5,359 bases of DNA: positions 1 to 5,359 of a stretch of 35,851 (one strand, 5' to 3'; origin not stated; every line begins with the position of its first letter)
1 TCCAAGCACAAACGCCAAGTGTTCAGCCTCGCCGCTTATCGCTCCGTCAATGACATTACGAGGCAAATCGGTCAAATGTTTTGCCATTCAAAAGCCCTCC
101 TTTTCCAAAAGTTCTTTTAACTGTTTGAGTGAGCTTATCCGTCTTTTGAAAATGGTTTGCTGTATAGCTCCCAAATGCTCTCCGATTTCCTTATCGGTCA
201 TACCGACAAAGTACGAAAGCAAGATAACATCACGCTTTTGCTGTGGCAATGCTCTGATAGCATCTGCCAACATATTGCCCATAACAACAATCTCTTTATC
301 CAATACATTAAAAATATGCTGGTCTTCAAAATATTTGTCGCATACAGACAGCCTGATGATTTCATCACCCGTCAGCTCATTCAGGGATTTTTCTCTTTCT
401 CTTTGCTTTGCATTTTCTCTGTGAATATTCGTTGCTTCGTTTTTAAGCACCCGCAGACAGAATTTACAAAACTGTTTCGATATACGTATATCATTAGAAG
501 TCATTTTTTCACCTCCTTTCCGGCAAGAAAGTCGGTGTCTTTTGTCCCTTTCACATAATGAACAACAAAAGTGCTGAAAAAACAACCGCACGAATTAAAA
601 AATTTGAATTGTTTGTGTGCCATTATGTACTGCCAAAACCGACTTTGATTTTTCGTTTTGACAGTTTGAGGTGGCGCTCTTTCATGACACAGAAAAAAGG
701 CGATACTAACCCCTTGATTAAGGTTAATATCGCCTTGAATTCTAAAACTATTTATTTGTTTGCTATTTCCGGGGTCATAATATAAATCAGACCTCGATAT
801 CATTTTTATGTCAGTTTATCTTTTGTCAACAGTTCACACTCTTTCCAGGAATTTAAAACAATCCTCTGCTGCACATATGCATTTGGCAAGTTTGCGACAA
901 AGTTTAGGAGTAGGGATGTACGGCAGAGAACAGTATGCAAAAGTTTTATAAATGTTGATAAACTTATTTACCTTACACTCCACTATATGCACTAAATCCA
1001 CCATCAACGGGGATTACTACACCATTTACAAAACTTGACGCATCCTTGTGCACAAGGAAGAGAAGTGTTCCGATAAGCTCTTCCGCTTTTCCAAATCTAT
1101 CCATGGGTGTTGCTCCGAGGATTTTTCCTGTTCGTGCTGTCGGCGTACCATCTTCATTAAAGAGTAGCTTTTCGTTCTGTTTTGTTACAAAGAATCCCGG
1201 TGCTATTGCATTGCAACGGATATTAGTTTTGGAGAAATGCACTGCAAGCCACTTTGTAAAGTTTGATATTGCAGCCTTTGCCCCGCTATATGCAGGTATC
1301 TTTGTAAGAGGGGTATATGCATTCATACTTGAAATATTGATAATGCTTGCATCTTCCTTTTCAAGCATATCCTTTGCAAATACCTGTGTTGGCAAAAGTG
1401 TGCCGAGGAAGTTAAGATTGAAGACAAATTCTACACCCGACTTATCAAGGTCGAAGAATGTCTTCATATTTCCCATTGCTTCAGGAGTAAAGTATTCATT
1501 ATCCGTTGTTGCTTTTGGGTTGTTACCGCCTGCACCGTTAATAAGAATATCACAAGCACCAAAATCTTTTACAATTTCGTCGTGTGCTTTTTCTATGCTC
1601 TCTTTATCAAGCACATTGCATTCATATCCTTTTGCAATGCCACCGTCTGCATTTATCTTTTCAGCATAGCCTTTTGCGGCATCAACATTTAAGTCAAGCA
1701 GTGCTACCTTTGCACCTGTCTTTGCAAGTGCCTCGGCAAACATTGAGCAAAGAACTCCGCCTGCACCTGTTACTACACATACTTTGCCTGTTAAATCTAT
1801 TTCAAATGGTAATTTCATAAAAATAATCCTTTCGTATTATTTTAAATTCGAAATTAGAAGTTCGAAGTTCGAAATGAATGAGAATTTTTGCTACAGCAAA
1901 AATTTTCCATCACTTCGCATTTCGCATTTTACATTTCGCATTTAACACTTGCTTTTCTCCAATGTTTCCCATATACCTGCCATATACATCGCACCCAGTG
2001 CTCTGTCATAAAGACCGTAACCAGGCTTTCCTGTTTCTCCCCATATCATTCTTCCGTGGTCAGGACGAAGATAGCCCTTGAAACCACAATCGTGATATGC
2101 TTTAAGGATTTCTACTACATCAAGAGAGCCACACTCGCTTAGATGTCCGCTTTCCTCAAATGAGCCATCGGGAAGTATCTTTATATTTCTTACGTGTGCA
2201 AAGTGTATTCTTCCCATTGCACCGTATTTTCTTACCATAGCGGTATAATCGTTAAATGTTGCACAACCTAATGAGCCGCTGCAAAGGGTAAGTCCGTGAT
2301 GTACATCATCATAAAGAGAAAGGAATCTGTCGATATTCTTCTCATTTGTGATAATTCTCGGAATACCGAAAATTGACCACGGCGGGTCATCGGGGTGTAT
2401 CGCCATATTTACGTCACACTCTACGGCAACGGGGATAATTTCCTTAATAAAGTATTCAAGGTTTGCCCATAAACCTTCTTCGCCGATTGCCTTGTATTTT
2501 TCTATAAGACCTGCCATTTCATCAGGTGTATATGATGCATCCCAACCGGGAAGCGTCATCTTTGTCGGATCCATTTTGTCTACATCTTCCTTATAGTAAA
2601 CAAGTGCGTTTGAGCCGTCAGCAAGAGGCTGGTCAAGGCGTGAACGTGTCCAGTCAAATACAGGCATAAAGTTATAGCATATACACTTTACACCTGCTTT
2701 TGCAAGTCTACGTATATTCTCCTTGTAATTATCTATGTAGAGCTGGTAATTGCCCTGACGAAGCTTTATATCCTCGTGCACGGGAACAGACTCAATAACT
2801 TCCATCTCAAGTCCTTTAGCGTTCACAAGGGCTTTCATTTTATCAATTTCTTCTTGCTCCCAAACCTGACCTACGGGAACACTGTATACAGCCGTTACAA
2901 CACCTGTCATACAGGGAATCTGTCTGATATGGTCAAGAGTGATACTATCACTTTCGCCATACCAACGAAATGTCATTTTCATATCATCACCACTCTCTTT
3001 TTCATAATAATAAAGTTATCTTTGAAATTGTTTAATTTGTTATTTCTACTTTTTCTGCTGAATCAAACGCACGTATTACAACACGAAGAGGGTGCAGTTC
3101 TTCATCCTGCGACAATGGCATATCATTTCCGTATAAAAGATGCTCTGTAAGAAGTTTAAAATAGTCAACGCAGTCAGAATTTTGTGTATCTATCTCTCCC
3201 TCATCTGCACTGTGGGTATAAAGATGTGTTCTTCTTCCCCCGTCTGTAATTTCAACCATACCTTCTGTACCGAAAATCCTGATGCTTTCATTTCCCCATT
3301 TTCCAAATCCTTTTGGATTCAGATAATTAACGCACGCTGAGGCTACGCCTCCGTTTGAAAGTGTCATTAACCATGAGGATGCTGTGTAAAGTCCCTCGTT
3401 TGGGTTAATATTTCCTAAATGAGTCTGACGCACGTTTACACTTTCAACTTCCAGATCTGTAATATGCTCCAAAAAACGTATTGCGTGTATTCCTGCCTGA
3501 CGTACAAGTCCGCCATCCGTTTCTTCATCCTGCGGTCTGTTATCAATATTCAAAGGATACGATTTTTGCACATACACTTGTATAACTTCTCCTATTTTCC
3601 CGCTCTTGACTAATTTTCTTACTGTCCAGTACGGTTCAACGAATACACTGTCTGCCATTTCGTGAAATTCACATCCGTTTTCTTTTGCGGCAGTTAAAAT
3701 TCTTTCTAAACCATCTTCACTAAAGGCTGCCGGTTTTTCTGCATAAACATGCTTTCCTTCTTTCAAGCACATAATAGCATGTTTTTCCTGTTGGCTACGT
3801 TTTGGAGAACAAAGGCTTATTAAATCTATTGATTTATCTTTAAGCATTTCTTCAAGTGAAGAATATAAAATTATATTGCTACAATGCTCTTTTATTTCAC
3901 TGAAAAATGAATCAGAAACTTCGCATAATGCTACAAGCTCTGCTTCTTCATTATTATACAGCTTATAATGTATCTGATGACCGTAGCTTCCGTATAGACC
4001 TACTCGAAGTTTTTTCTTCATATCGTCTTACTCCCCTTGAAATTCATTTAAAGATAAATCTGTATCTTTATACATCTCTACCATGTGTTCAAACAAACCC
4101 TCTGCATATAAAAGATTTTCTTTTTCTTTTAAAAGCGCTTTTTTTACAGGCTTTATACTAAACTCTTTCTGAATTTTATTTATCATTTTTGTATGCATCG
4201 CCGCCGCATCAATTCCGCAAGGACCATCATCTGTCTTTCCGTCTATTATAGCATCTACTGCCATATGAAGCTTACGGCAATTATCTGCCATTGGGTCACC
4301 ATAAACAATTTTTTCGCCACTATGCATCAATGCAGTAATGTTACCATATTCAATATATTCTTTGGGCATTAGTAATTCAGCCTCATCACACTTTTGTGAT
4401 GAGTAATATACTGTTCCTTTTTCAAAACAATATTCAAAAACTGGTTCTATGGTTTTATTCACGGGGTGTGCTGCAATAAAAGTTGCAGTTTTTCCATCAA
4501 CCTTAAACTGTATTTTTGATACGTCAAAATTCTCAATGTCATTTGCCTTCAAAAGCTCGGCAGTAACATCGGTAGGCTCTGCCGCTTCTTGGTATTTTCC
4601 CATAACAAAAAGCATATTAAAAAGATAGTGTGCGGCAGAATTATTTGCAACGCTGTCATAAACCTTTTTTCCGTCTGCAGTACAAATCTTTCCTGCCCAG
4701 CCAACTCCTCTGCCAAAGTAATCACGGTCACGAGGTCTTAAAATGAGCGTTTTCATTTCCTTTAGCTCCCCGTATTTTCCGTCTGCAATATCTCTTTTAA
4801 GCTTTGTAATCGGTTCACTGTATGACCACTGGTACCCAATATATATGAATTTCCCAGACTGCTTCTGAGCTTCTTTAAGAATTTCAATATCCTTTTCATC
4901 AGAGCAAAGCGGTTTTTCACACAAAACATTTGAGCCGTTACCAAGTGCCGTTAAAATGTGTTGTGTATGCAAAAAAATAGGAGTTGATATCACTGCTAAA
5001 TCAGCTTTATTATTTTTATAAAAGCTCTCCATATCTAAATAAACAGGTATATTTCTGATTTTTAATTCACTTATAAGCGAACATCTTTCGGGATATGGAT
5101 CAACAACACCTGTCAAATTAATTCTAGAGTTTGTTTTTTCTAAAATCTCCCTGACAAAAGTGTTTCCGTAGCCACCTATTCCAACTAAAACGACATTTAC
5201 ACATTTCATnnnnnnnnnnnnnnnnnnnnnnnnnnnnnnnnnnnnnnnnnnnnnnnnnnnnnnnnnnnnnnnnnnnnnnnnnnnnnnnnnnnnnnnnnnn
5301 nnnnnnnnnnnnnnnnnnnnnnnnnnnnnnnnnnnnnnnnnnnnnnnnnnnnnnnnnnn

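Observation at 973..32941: About 30-kb, 20-gene single-strand operon: an S-layer-tethered glycan utilisation system with no recognisable classical glycoside hydrolase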

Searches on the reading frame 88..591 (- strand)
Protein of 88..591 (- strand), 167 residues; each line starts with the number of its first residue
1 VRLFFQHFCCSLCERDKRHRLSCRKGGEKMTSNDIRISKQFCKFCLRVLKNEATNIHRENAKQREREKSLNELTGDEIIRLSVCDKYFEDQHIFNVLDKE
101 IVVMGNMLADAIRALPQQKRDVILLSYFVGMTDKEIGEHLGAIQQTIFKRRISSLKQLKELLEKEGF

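Call 45: search_protein_families(library=pfam, proteins=[window:88-591:-], max_evalue=0.01)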
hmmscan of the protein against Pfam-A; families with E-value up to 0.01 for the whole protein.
window:88-591:- (167 aa): 2 families
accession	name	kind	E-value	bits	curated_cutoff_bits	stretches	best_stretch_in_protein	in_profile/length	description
PF08281.18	Sigma70_r4_2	-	4.2e-07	30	25.7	1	107-142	3-38/54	Sigma-70, region 4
PF04545.22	Sigma70_r4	-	1.3e-06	28.2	24.1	1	111-159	1-49/50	Sigma-70, region 4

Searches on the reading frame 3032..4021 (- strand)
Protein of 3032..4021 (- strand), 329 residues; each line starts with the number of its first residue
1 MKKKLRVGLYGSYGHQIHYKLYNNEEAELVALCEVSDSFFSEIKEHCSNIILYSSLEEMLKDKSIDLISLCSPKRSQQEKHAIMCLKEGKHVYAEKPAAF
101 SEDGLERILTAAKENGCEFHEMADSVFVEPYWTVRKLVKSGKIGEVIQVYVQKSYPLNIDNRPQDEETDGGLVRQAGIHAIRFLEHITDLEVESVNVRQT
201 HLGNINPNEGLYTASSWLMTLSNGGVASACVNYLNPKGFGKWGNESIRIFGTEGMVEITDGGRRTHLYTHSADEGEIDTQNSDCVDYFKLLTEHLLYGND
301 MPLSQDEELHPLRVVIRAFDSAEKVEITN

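Call 4: search_protein_families(library=pfam, proteins=[window:3032-4021:-], max_evalue=0.01)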
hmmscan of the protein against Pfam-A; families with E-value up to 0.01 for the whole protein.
window:3032-4021:- (329 aa): 4 families
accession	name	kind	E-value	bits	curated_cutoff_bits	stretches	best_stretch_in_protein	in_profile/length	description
PF01408.29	GFO_IDH_MocA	-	7e-16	59.4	24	1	7-119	6-116/120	Oxidoreductase family, NAD-binding Rossmann fold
PF22725.1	GFO_IDH_MocA_C3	-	8.5e-16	58.5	27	1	132-257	2-124/124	GFO/IDH/MocA C-terminal domain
PF02894.22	GFO_IDH_MocA_C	-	4.6e-07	30.3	22.9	1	135-281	1-153/218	Oxidoreductase family, C-terminal alpha/beta domain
PF03447.22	NAD_binding_3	-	0.0005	21.2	24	1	14-120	6-114/116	Homoserine dehydrogenase, NAD binding domain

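Call 6: search_protein_families(library=ncbifam, proteins=[window:3032-4021:-], max_evalue=0.01)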
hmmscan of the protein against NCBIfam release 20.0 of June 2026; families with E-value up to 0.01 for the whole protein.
window:3032-4021:- (329 aa): 9 families
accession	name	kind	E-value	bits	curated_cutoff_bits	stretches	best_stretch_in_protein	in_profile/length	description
TIGR04380.1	myo_inos_iolG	equivalog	7.7e-19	67.7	355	1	17-274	15-267/330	inositol 2-dehydrogenase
NF040723.1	UDP-GlcNAcDh_Arch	equivalog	4e-15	56.1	450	1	8-322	4-301/302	UDP-N-acetylglucosamine 3-dehydrogenase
NF007574.0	PRK10206.1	equivalog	8.6e-12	44.8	352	1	42-158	43-158/345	oxidoreductase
NF008607.0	PRK11579.1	subfamily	7.2e-09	35.1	330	1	1-165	1-165/346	oxidoreductase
NF052479.1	LevoglcsnDh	equivalog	7.5e-09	34.7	650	1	33-149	42-157/386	levoglucosan dehydrogenase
NF052679.1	InsChiInosDhIolG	equivalog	8.3e-08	31.6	540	1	26-198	27-195/343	bifunctional inositol 2-dehydrogenase/D-chiro-inositol 1-dehydrogenase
NF041392.1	XylDh_Gfo6_Halo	equivalog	1.4e-07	30.6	350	1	48-326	66-346/350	D-xylose 1-dehydrogenase Gfo6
NF058563.1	BT_2159_fam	equivalog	4.8e-07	29.1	650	1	10-198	8-193/350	disaccharide 3-dehydrogenase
NF058561.1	BT_2158_fam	equivalog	2.5e-06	26.3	750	1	18-153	48-184/487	glycoside 3-dehydrogenase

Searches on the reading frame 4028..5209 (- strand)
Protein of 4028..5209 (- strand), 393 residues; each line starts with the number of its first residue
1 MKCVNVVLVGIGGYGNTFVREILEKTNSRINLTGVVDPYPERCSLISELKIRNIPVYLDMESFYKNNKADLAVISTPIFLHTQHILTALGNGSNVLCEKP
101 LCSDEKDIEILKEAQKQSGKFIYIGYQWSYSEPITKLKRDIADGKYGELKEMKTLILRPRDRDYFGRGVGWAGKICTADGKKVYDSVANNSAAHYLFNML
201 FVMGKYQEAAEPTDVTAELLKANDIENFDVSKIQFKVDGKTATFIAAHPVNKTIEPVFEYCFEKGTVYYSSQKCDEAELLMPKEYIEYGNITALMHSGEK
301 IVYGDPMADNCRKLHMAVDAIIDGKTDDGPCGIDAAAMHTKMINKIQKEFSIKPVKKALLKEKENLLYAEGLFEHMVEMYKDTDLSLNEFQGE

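Call 4: search_protein_families(library=pfam, proteins=[window:4028-5209:-], max_evalue=0.01)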
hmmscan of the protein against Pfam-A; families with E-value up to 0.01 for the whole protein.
window:4028-5209:- (393 aa): 2 families
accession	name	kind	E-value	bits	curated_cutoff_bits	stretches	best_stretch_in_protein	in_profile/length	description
PF01408.29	GFO_IDH_MocA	-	6.1e-18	66.1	24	1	4-126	1-120/120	Oxidoreductase family, NAD-binding Rossmann fold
PF03447.22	NAD_binding_3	-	0.0027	18.9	24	1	10-123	1-114/116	Homoserine dehydrogenase, NAD binding domain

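Call 6: search_protein_families(library=ncbifam, proteins=[window:4028-5209:-], max_evalue=0.01)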
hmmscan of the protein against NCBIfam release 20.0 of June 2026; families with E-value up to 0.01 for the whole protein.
window:4028-5209:- (393 aa): 11 families
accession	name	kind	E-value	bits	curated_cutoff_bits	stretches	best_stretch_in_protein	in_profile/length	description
TIGR04380.1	myo_inos_iolG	equivalog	1.8e-15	56.7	355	1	4-154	2-150/330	inositol 2-dehydrogenase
NF040723.1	UDP-GlcNAcDh_Arch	equivalog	6.3e-13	48.9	450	1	5-154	2-146/302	UDP-N-acetylglucosamine 3-dehydrogenase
NF052679.1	InsChiInosDhIolG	equivalog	9.2e-10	38.1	540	1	4-148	3-147/343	bifunctional inositol 2-dehydrogenase/D-chiro-inositol 1-dehydrogenase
NF058561.1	BT_2158_fam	equivalog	2.2e-07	29.8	750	1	4-159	36-187/487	glycoside 3-dehydrogenase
NF052479.1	LevoglcsnDh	equivalog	3.9e-07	29.1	650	1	64-157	69-162/386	levoglucosan dehydrogenase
NF041392.1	XylDh_Gfo6_Halo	equivalog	5.5e-07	28.7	350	1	4-149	17-163/350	D-xylose 1-dehydrogenase Gfo6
NF008607.0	PRK11579.1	subfamily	1.1e-05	24.6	330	1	4-156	5-152/346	oxidoreductase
NF058563.1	BT_2159_fam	equivalog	0.0002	20.5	650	1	4-153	1-147/350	disaccharide 3-dehydrogenase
NF007574.0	PRK10206.1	equivalog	0.00028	20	352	1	57-154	54-151/345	oxidoreductase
NF040740.1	ornith_Ord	equivalog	0.0036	16.8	400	1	4-96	1-98/335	2,4-diaminopentanoate dehydrogenase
NF003995.0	PRK05472.2-4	subfamily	0.0063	16.1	126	1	4-78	84-155/213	redox-sensing transcriptional repressor Rex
